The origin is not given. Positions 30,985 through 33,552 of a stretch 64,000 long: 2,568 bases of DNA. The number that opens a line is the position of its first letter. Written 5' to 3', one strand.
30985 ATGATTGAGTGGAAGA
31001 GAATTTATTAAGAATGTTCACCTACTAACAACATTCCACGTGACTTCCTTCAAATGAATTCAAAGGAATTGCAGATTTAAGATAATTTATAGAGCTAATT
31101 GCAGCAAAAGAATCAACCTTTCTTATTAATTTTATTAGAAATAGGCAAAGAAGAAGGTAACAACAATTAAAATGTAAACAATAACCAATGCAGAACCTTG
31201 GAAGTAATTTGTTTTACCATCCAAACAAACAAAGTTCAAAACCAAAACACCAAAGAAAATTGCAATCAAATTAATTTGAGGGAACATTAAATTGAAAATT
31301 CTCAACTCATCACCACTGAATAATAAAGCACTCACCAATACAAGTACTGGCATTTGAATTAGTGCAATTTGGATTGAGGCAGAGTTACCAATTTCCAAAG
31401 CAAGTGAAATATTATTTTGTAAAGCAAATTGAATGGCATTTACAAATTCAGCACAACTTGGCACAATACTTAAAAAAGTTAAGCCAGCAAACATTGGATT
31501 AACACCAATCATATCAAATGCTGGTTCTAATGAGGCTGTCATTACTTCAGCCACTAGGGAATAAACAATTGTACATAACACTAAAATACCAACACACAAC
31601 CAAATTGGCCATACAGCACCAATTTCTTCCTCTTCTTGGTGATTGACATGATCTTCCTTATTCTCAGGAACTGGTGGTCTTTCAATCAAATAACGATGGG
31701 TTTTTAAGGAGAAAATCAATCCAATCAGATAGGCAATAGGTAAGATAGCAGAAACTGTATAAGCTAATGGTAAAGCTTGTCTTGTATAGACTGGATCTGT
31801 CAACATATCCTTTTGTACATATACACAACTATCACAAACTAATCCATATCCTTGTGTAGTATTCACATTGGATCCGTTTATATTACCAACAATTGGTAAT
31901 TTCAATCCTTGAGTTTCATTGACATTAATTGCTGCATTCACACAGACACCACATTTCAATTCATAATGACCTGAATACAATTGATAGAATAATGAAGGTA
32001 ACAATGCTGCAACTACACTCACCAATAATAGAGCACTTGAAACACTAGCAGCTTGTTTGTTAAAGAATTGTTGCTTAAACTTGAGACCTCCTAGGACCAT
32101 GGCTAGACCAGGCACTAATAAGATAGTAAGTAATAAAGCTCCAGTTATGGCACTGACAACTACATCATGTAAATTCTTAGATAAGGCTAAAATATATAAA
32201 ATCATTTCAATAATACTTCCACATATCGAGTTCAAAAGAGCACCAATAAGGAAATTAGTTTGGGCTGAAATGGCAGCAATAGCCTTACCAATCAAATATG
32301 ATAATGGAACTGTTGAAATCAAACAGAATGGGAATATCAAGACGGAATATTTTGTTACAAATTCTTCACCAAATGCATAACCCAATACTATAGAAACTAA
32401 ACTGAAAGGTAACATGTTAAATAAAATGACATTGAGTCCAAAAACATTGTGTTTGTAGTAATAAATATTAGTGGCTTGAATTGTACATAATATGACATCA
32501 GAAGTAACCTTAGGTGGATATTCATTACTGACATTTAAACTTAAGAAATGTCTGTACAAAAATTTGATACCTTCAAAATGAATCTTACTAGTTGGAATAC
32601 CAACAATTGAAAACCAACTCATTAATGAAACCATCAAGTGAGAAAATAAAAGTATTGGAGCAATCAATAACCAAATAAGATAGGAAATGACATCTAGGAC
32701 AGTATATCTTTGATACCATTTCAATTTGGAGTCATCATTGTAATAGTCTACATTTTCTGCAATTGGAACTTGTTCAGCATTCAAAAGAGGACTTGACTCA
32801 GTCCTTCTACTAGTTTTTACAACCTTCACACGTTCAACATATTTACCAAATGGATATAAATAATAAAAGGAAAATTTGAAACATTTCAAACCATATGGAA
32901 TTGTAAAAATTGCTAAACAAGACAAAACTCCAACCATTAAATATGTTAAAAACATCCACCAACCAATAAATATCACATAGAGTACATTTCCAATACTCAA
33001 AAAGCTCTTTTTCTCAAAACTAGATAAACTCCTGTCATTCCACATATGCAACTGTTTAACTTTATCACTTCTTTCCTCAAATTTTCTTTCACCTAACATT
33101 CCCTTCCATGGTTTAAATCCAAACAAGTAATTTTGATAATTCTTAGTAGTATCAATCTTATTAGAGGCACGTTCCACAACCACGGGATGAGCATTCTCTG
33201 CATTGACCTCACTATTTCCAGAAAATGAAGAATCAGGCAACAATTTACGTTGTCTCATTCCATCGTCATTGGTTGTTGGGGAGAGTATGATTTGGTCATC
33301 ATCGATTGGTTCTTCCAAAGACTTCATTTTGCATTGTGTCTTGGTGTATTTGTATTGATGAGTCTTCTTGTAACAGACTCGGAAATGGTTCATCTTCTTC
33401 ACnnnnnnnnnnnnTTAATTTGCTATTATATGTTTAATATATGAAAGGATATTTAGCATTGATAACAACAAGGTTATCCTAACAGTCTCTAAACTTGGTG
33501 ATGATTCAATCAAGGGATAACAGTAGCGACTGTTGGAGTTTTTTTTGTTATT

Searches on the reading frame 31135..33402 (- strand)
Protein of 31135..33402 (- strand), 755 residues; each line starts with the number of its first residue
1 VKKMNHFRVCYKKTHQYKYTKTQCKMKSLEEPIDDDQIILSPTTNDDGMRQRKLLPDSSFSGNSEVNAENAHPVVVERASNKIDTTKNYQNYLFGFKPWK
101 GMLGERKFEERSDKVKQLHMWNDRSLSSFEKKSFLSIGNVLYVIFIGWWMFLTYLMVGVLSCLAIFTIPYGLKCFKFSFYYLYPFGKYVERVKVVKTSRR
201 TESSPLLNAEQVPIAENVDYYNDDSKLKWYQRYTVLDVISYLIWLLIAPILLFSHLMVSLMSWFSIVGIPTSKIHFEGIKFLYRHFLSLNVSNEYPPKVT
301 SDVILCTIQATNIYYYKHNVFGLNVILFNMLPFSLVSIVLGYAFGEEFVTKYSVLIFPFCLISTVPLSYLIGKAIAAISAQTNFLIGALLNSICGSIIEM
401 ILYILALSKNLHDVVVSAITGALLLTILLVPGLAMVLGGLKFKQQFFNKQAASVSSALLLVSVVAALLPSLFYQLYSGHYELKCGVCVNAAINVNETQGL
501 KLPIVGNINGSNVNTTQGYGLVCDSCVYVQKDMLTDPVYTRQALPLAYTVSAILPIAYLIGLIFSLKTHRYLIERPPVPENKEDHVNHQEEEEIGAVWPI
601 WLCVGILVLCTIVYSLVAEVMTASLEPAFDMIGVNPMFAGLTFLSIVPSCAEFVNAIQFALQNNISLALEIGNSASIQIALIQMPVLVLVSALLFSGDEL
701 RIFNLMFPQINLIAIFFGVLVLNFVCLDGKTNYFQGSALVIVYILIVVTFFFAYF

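Call 3: search_protein_families(library=pfam, proteins=[window:31135-33402:-], max_evalue=1)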
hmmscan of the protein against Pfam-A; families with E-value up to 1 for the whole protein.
window:31135-33402:- (755 aa): 2 families
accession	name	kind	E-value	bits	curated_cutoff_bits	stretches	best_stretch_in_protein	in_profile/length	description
PF01699.29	Na_Ca_ex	-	1.5e-21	77.4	24.9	2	604-751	3-150/151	Sodium/calcium exchanger protein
PF03733.18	YccF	-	1.6e-16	61.1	27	1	137-187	1-51/51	Inner membrane component domain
